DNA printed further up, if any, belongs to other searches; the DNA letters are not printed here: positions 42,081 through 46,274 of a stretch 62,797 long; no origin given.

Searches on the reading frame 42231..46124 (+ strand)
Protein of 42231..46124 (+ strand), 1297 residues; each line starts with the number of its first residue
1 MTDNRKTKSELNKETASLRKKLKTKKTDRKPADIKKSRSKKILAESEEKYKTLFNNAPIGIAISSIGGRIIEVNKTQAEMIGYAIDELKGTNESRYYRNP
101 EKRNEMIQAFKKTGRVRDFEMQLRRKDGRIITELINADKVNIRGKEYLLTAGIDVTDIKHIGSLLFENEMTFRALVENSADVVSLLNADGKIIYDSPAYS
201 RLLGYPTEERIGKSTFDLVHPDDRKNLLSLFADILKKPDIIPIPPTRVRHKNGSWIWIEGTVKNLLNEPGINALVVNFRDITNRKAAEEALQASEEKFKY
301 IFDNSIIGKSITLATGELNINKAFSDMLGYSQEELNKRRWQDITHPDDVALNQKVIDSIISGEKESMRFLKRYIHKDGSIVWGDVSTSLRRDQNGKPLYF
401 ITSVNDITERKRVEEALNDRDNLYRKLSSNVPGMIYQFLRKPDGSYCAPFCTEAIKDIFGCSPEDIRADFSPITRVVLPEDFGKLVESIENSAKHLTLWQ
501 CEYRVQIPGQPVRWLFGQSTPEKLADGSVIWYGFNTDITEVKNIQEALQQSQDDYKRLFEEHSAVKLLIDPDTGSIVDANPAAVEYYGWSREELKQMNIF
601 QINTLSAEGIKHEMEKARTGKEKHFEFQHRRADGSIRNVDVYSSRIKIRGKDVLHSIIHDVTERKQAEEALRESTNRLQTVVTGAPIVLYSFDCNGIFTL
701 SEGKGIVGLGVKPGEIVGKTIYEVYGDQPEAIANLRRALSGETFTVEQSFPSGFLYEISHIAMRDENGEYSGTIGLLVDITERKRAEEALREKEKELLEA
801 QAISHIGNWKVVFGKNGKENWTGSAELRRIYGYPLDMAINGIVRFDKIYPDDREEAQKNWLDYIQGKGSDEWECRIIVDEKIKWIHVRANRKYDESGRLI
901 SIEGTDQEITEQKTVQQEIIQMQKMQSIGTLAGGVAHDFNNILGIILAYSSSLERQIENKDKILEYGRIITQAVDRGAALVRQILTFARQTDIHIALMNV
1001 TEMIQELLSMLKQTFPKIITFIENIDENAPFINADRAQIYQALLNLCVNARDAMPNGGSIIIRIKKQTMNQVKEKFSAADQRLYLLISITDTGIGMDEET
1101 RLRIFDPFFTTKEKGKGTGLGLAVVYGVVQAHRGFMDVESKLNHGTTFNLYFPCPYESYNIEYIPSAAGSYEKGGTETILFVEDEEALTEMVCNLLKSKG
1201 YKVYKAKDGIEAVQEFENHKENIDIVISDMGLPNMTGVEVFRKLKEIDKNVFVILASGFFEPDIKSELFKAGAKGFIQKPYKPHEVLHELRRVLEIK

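Call 40: search_protein_families(library=pfam, proteins=[window:42231-46124:+], max_evalue=0.00001)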
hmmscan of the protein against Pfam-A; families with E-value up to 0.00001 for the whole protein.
window:42231-46124:+ (1297 aa): 9 families
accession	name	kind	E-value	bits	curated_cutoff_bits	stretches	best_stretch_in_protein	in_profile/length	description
PF08447.18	PAS_3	-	3.1e-62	207.3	25.6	3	318-402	2-87/89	PAS fold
PF13426.13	PAS_9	-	4.3e-55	184.8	27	4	568-663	5-103/103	PAS domain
PF00989.32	PAS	-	2.1e-46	157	22.6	3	172-281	3-113/113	PAS fold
PF08448.16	PAS_4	-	5.8e-42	142.8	23.1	3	176-285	1-109/110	PAS fold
PF13188.13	PAS_8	-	2.1e-23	81.8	21.8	1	48-90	1-43/65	PAS domain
PF00072.30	Response_reg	-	1.3e-22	80.4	30.2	1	1179-1290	1-110/111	Response regulator receiver domain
PF02518.31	HATPase_c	-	8.5e-22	78.1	26.4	1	1035-1154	2-109/111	Histidine kinase-, DNA gyrase B-, and HSP90-like ATPase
PF14598.12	PAS_11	-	8.1e-11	42.3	25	0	187-265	9-86/109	PAS domain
PF00512.31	HisKA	-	3.8e-08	33.7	26.9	1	929-990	3-63/66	His Kinase A (phospho-acceptor) domain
